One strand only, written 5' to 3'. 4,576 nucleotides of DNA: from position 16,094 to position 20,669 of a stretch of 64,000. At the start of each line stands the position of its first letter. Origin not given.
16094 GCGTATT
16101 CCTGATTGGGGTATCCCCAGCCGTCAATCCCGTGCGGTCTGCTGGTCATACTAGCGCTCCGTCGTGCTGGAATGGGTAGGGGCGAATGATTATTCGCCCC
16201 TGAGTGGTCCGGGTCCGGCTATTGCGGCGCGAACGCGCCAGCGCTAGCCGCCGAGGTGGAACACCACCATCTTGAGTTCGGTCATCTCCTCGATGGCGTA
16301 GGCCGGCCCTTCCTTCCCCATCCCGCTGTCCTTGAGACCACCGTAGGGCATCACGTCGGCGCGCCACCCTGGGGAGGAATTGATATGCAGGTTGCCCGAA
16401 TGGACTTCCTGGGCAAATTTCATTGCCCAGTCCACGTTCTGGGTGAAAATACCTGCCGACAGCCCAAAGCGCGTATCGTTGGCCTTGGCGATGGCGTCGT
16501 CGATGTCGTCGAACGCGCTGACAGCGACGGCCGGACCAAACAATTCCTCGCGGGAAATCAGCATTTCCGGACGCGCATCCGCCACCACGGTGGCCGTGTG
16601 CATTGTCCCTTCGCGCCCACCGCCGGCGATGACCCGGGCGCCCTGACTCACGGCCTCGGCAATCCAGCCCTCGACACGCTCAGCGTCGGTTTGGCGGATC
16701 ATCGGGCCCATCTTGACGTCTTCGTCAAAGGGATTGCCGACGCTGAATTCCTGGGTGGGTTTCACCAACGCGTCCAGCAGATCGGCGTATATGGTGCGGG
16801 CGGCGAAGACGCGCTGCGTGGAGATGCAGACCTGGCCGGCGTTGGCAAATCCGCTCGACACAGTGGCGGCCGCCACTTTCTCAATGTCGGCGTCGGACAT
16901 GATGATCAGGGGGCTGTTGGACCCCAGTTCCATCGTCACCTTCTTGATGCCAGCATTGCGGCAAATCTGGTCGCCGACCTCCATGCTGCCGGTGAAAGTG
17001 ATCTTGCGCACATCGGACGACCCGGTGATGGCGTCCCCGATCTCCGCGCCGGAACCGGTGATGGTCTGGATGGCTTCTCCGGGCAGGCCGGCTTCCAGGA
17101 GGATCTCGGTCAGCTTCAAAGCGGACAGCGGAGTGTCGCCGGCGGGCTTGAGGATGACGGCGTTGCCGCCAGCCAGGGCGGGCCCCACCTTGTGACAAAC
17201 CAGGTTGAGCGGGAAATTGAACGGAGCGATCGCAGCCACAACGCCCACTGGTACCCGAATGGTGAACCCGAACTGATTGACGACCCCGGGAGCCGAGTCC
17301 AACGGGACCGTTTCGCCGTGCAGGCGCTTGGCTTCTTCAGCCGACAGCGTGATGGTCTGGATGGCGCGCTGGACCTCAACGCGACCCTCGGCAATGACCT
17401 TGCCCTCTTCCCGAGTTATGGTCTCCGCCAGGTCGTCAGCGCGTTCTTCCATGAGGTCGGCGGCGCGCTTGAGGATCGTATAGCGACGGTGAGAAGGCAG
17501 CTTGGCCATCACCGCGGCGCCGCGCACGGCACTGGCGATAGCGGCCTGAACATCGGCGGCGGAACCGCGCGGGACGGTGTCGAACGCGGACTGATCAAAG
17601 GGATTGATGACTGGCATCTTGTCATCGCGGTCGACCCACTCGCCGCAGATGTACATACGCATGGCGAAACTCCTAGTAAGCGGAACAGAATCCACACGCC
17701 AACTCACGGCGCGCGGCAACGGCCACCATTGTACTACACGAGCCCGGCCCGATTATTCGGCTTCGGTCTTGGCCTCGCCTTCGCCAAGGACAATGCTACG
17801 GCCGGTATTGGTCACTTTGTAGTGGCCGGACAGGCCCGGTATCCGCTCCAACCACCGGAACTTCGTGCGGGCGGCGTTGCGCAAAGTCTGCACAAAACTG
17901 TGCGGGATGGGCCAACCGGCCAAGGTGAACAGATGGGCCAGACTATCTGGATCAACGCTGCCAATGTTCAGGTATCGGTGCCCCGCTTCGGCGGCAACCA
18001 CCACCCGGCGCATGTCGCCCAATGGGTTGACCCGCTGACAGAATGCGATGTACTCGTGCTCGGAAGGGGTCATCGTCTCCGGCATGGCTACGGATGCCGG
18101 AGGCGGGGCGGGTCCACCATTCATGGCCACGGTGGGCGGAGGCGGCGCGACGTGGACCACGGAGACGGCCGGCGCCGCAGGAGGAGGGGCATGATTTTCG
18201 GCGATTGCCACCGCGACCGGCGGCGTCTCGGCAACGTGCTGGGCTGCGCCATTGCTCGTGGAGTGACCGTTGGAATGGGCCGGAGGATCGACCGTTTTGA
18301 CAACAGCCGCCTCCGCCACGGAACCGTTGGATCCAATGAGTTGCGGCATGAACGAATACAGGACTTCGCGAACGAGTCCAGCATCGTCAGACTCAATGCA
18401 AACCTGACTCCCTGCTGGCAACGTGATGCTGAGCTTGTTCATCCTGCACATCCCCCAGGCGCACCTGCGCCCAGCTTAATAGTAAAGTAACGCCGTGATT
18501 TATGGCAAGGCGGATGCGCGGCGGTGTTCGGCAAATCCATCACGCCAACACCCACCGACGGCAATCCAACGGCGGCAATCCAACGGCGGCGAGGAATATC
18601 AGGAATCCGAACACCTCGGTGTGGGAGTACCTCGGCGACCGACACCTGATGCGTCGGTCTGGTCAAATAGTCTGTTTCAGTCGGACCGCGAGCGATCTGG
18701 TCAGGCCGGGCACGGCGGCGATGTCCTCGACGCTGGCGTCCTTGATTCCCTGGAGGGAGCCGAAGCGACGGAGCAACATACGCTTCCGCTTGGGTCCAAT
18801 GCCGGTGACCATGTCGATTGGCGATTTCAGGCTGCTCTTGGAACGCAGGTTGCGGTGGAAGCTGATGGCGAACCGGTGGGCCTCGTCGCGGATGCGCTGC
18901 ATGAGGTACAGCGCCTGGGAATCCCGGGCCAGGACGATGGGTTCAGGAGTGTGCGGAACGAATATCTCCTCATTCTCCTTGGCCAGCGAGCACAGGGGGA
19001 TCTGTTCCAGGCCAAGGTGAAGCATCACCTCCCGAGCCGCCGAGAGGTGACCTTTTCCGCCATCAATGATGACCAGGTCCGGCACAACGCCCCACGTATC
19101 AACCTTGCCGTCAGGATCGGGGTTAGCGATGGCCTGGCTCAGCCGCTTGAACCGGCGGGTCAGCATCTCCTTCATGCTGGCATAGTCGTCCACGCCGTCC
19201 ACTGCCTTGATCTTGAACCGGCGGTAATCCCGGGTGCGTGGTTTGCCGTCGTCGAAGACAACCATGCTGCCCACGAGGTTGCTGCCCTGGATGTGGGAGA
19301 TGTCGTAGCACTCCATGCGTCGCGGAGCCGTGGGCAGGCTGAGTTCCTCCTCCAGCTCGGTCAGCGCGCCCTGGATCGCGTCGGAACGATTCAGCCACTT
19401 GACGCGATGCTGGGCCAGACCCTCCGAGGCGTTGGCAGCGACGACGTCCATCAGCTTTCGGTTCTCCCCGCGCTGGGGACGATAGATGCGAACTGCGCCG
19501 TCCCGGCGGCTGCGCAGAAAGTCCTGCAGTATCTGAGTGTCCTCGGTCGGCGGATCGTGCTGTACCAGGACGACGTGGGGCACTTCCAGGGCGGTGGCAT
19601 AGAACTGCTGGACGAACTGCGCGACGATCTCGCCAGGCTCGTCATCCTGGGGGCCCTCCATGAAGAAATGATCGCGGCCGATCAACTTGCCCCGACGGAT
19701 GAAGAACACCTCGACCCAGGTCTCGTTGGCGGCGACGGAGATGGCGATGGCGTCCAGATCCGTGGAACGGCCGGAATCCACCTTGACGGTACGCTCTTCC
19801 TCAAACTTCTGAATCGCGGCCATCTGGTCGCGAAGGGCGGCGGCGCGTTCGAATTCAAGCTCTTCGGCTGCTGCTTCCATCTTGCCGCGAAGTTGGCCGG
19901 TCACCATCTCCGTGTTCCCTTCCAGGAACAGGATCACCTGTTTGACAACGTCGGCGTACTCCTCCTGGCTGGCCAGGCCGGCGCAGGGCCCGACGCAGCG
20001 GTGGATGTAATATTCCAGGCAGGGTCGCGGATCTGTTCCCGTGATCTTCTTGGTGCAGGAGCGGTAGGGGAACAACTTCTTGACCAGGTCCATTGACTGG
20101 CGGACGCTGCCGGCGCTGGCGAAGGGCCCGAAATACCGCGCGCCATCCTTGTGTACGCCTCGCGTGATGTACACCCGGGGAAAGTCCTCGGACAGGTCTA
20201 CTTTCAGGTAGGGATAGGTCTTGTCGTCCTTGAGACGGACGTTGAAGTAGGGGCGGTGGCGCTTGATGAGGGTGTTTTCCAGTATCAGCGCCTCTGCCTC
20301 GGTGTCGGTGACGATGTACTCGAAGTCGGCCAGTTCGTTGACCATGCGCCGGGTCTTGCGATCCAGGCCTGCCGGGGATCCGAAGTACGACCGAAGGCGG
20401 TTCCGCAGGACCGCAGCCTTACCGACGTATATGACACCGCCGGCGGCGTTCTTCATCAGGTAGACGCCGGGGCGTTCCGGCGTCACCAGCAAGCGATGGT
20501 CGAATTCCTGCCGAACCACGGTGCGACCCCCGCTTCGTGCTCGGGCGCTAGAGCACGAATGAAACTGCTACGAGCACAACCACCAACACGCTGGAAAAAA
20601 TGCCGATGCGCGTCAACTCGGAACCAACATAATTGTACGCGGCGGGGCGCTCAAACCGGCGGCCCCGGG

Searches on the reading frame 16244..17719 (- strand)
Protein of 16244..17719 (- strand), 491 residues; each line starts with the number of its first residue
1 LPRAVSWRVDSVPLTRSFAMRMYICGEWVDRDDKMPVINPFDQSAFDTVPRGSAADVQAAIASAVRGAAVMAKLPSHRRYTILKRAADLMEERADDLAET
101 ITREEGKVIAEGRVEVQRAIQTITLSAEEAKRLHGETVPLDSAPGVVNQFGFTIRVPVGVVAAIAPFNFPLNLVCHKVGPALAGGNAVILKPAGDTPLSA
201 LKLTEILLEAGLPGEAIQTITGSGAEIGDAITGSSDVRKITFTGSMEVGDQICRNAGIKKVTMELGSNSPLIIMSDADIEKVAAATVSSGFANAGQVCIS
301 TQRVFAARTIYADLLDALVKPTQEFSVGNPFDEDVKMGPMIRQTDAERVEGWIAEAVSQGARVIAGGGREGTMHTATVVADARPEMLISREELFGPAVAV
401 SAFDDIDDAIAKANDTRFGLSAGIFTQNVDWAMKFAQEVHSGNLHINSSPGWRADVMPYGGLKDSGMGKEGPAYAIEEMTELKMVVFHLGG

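Call 29: search_protein_families(library=ncbifam, proteins=[window:16244-17719:-], max_evalue=0.00001)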
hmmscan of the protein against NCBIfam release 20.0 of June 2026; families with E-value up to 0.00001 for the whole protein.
window:16244-17719:- (491 aa): 45 families (the best 25 are shown)
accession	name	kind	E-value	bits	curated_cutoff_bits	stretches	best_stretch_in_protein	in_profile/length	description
NF040648.1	lactal_redase_Meth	equivalog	4.2e-157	523.9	650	1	22-488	1-463/463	lactaldehyde dehydrogenase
NF047626.1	SulfactDhSafD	equivalog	4e-121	405.2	700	1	36-486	4-453/454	sulfoacetaldehyde dehydrogenase SafD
TIGR03250.1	PhnAcAld_DH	equivalog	1.2e-117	393.5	635.65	1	21-485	5-468/472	phosphonoacetaldehyde dehydrogenase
NF009725.0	PRK13252.1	equivalog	1.2e-114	383.4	593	1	20-490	7-482/488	betaine-aldehyde dehydrogenase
TIGR01780.1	SSADH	subfamily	1e-113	380.6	646.35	1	37-483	1-448/448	succinate-semialdehyde dehydrogenase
TIGR01804.1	BADH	equivalog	1.2e-111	373.5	668.6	1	23-483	1-467/467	betaine-aldehyde dehydrogenase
NF045735.1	PaDhStyDPseudo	equivalog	4.4e-108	362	850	1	21-487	4-481/483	phenylacetaldehyde dehydrogenase StyD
NF042993.1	AlphKGSA_gudD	equivalog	6.1e-107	358.3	770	1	21-486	5-479/481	alpha-ketoglutaric semialdehyde dehydrogenase GucD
NF008415.0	PRK11241.1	equivalog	1.2e-106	357.4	828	1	18-486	9-479/482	NADP-dependent succinate-semialdehyde dehydrogenase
NF006916.0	PRK09407.1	equivalog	1.2e-105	354.1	521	1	32-485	33-490/526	succinic semialdehyde dehydrogenase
TIGR02299.1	HpaE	equivalog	2.5e-105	352.9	638.35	1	22-488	3-477/488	5-carboxymethyl-2-hydroxymuconate semialdehyde dehydrogenase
NF010000.0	PRK13473.1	subfamily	2.7e-105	352.7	615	1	20-487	3-472/475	aminobutyraldehyde dehydrogenase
NF040869.1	G3PDH_Arch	equivalog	5.1e-104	348.7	780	1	20-488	20-492/502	NADP-dependent glyceraldehyde-3-phosphate dehydrogenase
NF045736.1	PaDhStyDRhodo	equivalog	5.5e-103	345.1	800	1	20-486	3-476/479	phenylacetaldehyde dehydrogenase StyD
NF007497.0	PRK10090.1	equivalog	4.3e-99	332.5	500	1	19-485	6-475/480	aldehyde dehydrogenase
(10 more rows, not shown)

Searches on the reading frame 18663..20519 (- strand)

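Call 29: search_protein_families(library=ncbifam, proteins=[window:18663-20519:-], max_evalue=0.00001)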
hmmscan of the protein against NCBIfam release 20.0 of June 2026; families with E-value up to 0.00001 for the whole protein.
window:18663-20519:- (618 aa): 14 families
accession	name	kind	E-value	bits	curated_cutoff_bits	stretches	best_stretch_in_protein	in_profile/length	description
NF001824.0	PRK00558.1-5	equivalog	1e-185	618.9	451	1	13-615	14-641/652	excinuclease ABC subunit UvrC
TIGR00194.1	uvrC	equivalog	4.5e-180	600.1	285.45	1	11-599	6-574/574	excinuclease ABC subunit UvrC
NF011263.0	PRK14669.1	equivalog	7.1e-162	540.2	1108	1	10-608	7-594/624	excinuclease ABC subunit C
NF011260.0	PRK14666.1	equivalog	2.9e-130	436.2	649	2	13-328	9-322/698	excinuclease ABC subunit C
NF011262.0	PRK14668.1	equivalog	1.2e-128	430.1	544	1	5-616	5-575/577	excinuclease ABC subunit C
NF011261.0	PRK14667.1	equivalog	1.2e-118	397.2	818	1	12-615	12-562/567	excinuclease ABC subunit C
NF011266.0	PRK14672.1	equivalog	2.6e-111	373.1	1504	2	11-317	16-313/691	excinuclease ABC subunit C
NF011264.0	PRK14670.1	equivalog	2.7e-91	306.6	1021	1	11-615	13-586/602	excinuclease ABC subunit C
NF005906.0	PRK07883.1-4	equivalog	7.2e-71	239.2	495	1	12-364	211-555/563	DEDD exonuclease domain-containing protein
NF005907.0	PRK07883.1-5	equivalog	1.5e-48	165.6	454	1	14-338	228-542/584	DEDD exonuclease domain-containing protein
NF005905.0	PRK07883.1-3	equivalog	5.3e-36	124.4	508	1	13-243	223-450/581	DEDD exonuclease domain-containing protein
NF005904.0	PRK07883.1-2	equivalog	3.8e-27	94.8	969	1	14-281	230-494/584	DEDD exonuclease domain-containing protein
NF005903.0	PRK07883.1-1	equivalog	6.6e-25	87.6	1038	1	13-236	245-465/642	DEDD exonuclease domain-containing protein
NF007833.0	PRK10545.1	equivalog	2.7e-15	56.3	367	1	12-196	30-210/289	excinuclease Cho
